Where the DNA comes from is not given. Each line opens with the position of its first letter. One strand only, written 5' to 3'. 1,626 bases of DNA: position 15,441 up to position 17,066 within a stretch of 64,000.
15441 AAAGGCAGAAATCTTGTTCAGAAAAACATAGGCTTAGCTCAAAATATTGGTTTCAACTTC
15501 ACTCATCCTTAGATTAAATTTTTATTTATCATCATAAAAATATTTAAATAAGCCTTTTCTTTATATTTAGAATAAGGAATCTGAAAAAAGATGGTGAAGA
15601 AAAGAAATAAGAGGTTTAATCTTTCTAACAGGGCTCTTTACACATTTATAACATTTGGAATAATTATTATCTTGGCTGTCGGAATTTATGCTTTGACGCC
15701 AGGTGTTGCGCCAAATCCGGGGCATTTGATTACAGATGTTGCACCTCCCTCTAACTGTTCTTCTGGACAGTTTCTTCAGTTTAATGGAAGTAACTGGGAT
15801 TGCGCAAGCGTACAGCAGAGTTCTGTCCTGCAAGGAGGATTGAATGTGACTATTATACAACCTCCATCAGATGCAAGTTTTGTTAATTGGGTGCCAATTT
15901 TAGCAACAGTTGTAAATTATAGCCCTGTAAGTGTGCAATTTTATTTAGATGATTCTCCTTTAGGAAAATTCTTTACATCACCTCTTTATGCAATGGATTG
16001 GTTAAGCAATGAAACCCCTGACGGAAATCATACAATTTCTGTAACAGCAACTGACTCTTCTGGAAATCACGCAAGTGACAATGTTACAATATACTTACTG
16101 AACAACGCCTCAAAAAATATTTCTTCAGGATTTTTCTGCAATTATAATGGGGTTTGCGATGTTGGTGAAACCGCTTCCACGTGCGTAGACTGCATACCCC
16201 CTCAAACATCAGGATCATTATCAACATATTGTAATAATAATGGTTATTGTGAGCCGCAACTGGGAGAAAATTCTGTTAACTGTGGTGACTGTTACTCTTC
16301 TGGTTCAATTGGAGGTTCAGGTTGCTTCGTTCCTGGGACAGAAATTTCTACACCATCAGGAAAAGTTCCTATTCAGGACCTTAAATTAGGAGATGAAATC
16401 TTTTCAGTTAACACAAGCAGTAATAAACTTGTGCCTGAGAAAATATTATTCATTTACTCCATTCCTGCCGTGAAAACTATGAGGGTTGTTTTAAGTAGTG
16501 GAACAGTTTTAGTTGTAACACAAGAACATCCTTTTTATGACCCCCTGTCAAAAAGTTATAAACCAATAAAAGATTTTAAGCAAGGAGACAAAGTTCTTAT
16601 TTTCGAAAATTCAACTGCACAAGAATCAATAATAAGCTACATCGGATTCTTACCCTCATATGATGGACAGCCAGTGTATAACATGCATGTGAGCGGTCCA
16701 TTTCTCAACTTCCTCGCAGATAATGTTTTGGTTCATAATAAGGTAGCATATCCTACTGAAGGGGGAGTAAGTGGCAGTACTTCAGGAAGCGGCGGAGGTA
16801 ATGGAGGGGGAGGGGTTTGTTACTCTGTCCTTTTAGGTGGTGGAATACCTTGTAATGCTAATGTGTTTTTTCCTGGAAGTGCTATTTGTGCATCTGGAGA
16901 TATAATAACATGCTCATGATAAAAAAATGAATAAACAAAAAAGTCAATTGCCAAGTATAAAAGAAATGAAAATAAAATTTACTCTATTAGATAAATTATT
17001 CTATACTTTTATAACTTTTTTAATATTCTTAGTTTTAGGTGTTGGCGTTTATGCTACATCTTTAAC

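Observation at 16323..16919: Intein-like Hint/BIL domain inside a secreted cysteine-rich protein, followed by a Gly/Cys-rich 59-aa tail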

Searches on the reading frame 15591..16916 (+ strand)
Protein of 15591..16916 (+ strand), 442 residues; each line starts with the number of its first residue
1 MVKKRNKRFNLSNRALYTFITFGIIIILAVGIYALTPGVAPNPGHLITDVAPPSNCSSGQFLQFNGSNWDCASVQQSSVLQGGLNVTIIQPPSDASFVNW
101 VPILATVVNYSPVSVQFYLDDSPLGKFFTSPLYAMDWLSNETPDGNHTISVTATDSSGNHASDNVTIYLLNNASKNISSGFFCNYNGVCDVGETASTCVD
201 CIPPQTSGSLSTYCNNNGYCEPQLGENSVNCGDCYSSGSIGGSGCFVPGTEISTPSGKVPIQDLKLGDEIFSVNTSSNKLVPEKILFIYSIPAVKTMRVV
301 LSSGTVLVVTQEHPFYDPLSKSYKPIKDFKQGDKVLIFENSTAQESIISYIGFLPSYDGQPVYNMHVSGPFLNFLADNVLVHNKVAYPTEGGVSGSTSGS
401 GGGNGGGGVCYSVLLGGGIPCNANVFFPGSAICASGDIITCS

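Call 3: search_protein_families(library=pfam, proteins=[window:15591-16916:+], max_evalue=1)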
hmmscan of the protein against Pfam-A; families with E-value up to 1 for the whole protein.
window:15591-16916:+ (442 aa): 8 families
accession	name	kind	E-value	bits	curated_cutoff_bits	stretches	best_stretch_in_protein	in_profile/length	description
PF07591.16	PT-HINT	-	1.8e-06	28.7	27.7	1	252-368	2-115/137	Pretoxin HINT domain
PF13403.11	Hint_2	-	3.4e-06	27.9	28.4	1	245-276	2-33/147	Hint domain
PF01079.26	Hint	-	2e-05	24.7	29.7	1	240-313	8-84/213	Hint module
PF17957.7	Big_7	-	2.8e-05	25.1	24.1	1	86-151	3-70/70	Bacterial Ig domain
PF14890.11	Intein_splicing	-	0.00045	20.5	35.8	1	258-338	9-95/155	Intein splicing domain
PF19077.6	Big_13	-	0.0083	17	27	1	139-164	69-94/102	Bacterial Ig-like domain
PF22352.2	K319L-like_PKD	-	0.12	12.8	27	1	144-167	59-82/84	K319L-like, PKD domain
PF16221.11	HTH_47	-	0.25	11.4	27.1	1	212-226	2-16/78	winged helix-turn-helix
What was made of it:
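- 15846..16043 (+): Ig-like domain (Pfam Big_7), residues 86-151. Pfam Big_7 scores 25.1 bits against a cut-off of 24.1 (call 3).
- On Hedgehog/Hog domain: Pfam Hint (PF01079) scores 24.7 bits, below its 29.7 cut-off (call 3).
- Closest known: Pretoxin HINT domain. Same: It is the best-scoring Pfam family and passes the curated cut-off (call 3).
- Closest known: Hedgehog C-terminal. Different: The Pfam Hint (PF01079) score is below the cut-off (call 3).
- Checked: Hint_2, Hint and Intein_splicing score just below their cut-offs (call 3). Big_7 Ig domain at residues 86-151, 25.1 bits against a cut-off of 24.1 (call 3).
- PT-HINT is above the Pfam cut-off (call 3). The PT-HINT score is only 1 bit above the cut-off (call 3). 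PT-HINT is the best Pfam family and is above its cut-off (call 3).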

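Call 4: search_solved_structures(query=window:15591-16916:+, max_evalue=1, show_alignments=3)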
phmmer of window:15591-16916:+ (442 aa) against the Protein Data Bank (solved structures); distinct sequences matched with E-value up to 1: 18.
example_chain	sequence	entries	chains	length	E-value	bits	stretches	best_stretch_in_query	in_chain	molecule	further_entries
2lwy_A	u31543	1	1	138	2.8e-06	29.5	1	245-383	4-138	BACTERIAL INTEIN-LIKE DOMAIN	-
6rpp_A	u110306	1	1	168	0.0047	18.8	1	269-382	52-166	Cell division control protein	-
4e2u_A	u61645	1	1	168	0.011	17.6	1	270-383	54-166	Pho radA intein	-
6qaz_A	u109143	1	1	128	0.02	16.7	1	247-383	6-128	cyanophage-like gp41-1 intein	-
6y75_A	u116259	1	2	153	0.087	14.7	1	243-382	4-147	NAD(P)(+)--arginine ADP-ribosyltransferase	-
6tmm_AAA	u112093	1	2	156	0.087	14.7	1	243-382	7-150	NAD(P)(+)--arginine ADP-ribosyltransferase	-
6tmm_BBB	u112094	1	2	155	0.089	14.6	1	243-382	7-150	NAD(P)(+)--arginine ADP-ribosyltransferase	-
6td6_B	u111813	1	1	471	0.099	14.5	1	238-314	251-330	Protein hedgehog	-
6y75_B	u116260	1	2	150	0.1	14.4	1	243-382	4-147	NAD(P)(+)--arginine ADP-ribosyltransferase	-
6tyy_A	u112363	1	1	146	0.17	13.7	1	245-314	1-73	Protein hedgehog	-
6riz_A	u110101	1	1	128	0.21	13.4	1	247-383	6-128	gp41-1 intein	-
2lqm_A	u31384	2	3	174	0.24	13.2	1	270-349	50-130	Pho radA intein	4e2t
9hth_A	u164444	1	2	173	0.36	12.6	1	269-385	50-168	DNA-directed DNA polymerase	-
21zh_A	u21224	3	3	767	0.43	12.4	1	284-346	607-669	NSUN2 | RNA cytosine C(5)-methyltransferase NSUN2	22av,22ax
9z2p_A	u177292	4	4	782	0.44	12.3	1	284-346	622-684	RNA cytosine C(5)-methyltransferase NSUN2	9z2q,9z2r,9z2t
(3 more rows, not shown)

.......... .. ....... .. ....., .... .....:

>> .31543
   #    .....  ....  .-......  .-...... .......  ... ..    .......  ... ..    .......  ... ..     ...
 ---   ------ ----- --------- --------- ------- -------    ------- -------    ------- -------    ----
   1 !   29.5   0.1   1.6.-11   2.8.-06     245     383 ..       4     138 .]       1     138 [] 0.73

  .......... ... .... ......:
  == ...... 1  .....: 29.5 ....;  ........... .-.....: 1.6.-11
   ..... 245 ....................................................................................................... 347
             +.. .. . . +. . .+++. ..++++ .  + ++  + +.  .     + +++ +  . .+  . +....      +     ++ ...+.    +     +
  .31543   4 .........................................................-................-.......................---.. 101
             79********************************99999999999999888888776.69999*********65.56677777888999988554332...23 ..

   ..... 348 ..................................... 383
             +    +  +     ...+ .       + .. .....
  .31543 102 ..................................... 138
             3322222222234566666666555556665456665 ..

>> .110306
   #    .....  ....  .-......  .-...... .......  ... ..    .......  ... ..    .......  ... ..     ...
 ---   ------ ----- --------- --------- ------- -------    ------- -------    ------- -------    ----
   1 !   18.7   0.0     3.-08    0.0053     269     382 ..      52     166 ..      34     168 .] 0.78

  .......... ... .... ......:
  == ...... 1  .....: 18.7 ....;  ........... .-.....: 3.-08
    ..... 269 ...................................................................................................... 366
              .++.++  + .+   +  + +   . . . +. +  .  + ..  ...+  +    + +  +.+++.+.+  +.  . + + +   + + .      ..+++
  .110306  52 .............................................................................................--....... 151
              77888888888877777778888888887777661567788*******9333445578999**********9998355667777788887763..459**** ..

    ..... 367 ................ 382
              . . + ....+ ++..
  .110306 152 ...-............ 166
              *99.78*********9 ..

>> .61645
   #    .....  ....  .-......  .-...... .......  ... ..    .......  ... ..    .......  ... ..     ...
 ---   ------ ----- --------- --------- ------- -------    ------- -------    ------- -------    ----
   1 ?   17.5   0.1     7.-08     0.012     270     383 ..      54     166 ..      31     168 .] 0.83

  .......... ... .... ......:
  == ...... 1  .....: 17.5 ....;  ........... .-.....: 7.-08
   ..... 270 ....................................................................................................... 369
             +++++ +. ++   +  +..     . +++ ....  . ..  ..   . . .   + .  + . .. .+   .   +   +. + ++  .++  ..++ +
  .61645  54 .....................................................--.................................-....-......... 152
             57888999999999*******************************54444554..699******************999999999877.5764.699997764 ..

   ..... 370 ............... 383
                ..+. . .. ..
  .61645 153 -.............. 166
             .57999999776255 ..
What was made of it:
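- On A-type BIL domain: 2LWY is the best PDB sequence hit: E 2.8e-6 against 4.7e-3 for the best intein (call 4).
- The best PDB sequence hit is the C. thermocellum BIL domain 2LWY, matched end to end (call 4).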

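Call 8: find_homologous_proteins(query=window:15591-16916:+, max_evalue=0.001)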
Query window:15591-16916:+ (442 aa): 13 proteins with E <= 0.001 among 8000 candidates.
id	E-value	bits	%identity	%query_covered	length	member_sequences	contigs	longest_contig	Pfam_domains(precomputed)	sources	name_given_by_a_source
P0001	6.0e-298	1006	100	100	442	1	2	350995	PF07591.16,PF17957.8,PF01079.26,PF13403.12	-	-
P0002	1.4e-219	747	75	100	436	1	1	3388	PF07591.16,PF01079.26,PF13403.12,PF14890.12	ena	-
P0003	7.9e-27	112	74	17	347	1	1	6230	-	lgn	-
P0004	1.1e-24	105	70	17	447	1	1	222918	-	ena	-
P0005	1.9e-23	101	66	16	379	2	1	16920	-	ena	-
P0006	2.5e-23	101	68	17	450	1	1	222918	-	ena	-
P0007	1.7e-18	85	50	19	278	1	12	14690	PF21722.5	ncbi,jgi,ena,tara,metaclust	tara:strand:- start:2270 stop:3106 length:837 start_codon:yes stop_codon:yes gene_type:complete|meta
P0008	1.1e-16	79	48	16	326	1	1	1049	PF00147.24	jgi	-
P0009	2.9e-15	74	64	15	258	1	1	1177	-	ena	-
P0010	8.0e-14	69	36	17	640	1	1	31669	PF17957.8,PF13750.13,PF19077.7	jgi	-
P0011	1.1e-13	69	47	17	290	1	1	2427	PF21722.5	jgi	jgi:hypothetical protein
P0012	4.4e-9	54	32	17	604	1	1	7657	PF17957.8,PF13750.13,PF17996.8,PF01835.26,PF11088.13,PF19077.7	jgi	-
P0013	4.5e-6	44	37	16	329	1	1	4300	PF21722.5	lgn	-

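Call 11: find_related_loci(query=window:15591-16916:+, collection=genome_contigs, flank=10000)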
Query window:15591-16916:+ (442 aa) in genome_contigs; peptide patterns used: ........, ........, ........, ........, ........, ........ (x = any residue, [..] = any of these).
333 stretches matched a pattern, but none encodes a relative of the query by tblastn (E <= 1e-3).
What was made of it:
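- Tried and rejected: Whole-protein scan of 185,579 species genomes: no relative found (call 11).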

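Call 12: find_encoding_contigs(protein=P0002, flank=5000)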
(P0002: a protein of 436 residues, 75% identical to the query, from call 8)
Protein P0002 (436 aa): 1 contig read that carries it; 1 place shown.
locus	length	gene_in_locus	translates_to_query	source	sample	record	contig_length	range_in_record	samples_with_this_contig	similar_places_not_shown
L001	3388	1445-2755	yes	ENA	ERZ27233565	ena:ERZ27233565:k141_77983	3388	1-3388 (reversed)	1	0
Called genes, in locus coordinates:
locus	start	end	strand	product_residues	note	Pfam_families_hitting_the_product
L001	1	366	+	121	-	?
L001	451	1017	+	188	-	-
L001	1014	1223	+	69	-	PF26477:DUF8150 (weak)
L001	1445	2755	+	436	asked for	PF01079:Hint (faint), PF13403:Hint_2 (weak), PF07591:PT-HINT, PF14890:Intein_splicing (faint)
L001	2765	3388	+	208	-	?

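Call 28: search_protein_families(library=pfam, proteins=[P0007, P0004, P0006, P0010, P0003, P0005, P0008], max_evalue=0.01)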
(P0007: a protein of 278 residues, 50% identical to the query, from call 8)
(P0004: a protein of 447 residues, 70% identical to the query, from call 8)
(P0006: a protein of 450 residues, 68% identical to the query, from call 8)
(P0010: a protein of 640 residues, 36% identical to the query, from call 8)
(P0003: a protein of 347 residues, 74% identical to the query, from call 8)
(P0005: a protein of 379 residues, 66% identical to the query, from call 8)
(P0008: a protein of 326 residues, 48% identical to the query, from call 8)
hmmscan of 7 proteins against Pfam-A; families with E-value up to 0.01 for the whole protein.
P0007 (278 aa): 1 family
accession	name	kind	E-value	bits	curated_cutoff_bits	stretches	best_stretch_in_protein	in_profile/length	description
PF21722.4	Gly_rich_2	-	4.2e-09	37.2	24.3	1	89-275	2-223/226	Glycine-rich domain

P0004 (447 aa): 0 families

P0006 (450 aa): 0 families

P0010 (640 aa): 8 families
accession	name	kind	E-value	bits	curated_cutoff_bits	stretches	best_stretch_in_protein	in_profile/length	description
PF17957.7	Big_7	-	1.1e-85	282.7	24.1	4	230-297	1-70/70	Bacterial Ig domain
PF13750.12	Big_3_3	-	1.6e-22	80.3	27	3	375-449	3-77/157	Bacterial Ig-like domain (group 3)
PF19077.6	Big_13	-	1.4e-21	77.3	27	4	343-412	31-100/102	Bacterial Ig-like domain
PF00041.27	fn3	-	5.2e-05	23.8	25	1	30-114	14-75/84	Fibronectin type III domain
PF14347.11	DUF4399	-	0.00017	22.3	28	0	289-316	59-90/91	Domain of unknown function (DUF4399)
PF02494.22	HYR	-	0.00027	21.7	21.7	0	379-412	49-81/81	HYR domain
PF17972.7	bMG5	-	0.0037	18.1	26.5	0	236-317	32-110/127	Bacterial Alpha-2-macroglobulin MG5 domain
PF10648.15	Gmad2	-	0.0063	17.2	25.7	0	232-254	2-24/86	Immunoglobulin-like domain of bacterial spore germination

P0003 (347 aa): 0 families

P0005 (379 aa): 0 families

P0008 (326 aa): 2 families
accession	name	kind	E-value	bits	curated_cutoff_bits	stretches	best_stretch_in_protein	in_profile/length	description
PF00147.23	Fibrinogen_C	-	1.2e-06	28.9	22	1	120-167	4-48/221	Fibrinogen beta and gamma chains, C-terminal globular domain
PF01410.23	COLFI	-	0.0092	15.7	26.2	0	120-157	32-69/233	Fibrillar collagen C-terminal domain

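Call 29: search_protein_families(library=ncbifam, proteins=[window:15591-16916:+], max_evalue=0.001)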
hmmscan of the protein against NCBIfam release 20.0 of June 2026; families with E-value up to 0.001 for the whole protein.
window:15591-16916:+ (442 aa): 3 families
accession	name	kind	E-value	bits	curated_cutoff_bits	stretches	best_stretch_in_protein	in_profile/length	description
TIGR01445.1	intein_Nterm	domain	6.4e-05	23.9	24.5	1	245-316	1-82/83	intein N-terminal splicing region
NF038162.1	RtcB_rel_intein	exception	8.1e-05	20.8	1150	1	244-338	94-190/961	intein-containing RtcB family protein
NF005852.0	PRK07773.1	equivalog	0.00049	18.5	780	0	243-336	396-491/886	replicative DNA helicase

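Call 59: find_related_loci(query=A1, collection=metagenome_contigs, flank=6000)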
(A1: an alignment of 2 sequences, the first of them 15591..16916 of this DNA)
Query A1 (442 aa) in metagenome_contigs; peptide patterns used: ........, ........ (x = any residue, [..] = any of these).
231 stretches matched a pattern; 28 encode a relative of the query (tblastn E <= 1e-3); 28 distinct loci.
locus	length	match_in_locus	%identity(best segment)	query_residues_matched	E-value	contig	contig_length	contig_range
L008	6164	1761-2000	58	1-74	2e-25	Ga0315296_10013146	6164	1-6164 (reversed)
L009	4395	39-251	56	1-71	6e-24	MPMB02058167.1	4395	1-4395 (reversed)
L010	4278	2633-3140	62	1-73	1e-23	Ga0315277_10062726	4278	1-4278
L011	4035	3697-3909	56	1-71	2e-23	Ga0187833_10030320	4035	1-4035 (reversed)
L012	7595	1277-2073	58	2-100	1e-22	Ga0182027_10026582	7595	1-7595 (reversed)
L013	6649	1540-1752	51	1-71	2e-22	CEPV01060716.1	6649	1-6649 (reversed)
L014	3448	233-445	55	1-71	2e-22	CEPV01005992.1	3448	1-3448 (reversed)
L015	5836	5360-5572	55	1-71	2e-22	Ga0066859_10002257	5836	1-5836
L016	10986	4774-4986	54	1-71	8e-22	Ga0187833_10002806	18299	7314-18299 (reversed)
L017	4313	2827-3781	61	1-94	6e-22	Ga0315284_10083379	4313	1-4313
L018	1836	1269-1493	51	1-75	7e-22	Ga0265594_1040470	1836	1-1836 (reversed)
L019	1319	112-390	51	1-89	1e-21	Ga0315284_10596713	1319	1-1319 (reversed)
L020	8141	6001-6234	55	2-73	9e-21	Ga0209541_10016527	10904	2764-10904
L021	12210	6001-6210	56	4-73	7e-21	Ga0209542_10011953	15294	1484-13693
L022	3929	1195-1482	50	1-94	1e-20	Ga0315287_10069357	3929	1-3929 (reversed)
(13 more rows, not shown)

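Call 73: predict_structure(alignment_id=A4)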
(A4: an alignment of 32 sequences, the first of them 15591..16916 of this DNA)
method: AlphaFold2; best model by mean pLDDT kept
length: 442 residues; sequences in the alignment: 32
mean_pLDDT: 63.9   pTM: 0.46
mean pLDDT of the five models: 63.9, 63.4, 62.9, 62.3, 61.5
residues with pLDDT >= 90: 135; 70-90: 56; 50-70: 66; < 50: 185
segments of 3 or more residues with pLDDT < 50: 1-3, 5-7, 37-49, 75-141, 168-189, 197-208, 236-241, 391-442
pLDDT, mean of each block of 10 residues (from residue 1): 49 80 90 63 46 74 79 52 34 35 32 31 28 33 52 54 48 33 44 47 44 63 67 54 81 98 98 97 96 92 97 96 96 98 97 87 94 97 72 43 39 37 37 34 30
secondary structure, 60 per line:
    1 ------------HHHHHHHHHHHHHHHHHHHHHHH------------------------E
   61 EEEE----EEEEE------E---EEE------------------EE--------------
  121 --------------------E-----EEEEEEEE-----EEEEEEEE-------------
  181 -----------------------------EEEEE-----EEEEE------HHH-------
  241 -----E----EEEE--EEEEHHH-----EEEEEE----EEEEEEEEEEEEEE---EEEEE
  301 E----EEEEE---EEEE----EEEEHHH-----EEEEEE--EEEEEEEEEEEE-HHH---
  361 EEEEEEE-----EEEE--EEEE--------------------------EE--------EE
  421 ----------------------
elements in order: H13-35 E60-64 E69-73 E84-86 E147-154 E160-167 E210-214 E220-224 E251-254 E257-260 E269-274 E279-292 E296-301 E306-310 E314-317 E322-325 E334-339 E342-353 E361-367 E373-376 E379-382
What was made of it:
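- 15627..15695 (+): N-terminal hydrophobic helix (residues 13-35) after a KKRNKR stretch. It is a Sec signal peptide (possible cut after GIYA34) or an N-terminal membrane anchor. AlphaFold2 predicts a helix at 13-35 (call 73).
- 15846..16043 (+): The structure model has low confidence here (call 73).
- Tried and rejected: Full-length AlphaFold2 model: only the N-terminal helix and the Hint domain are confident, so nothing was learned about the tail or the Ig region (call 73).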
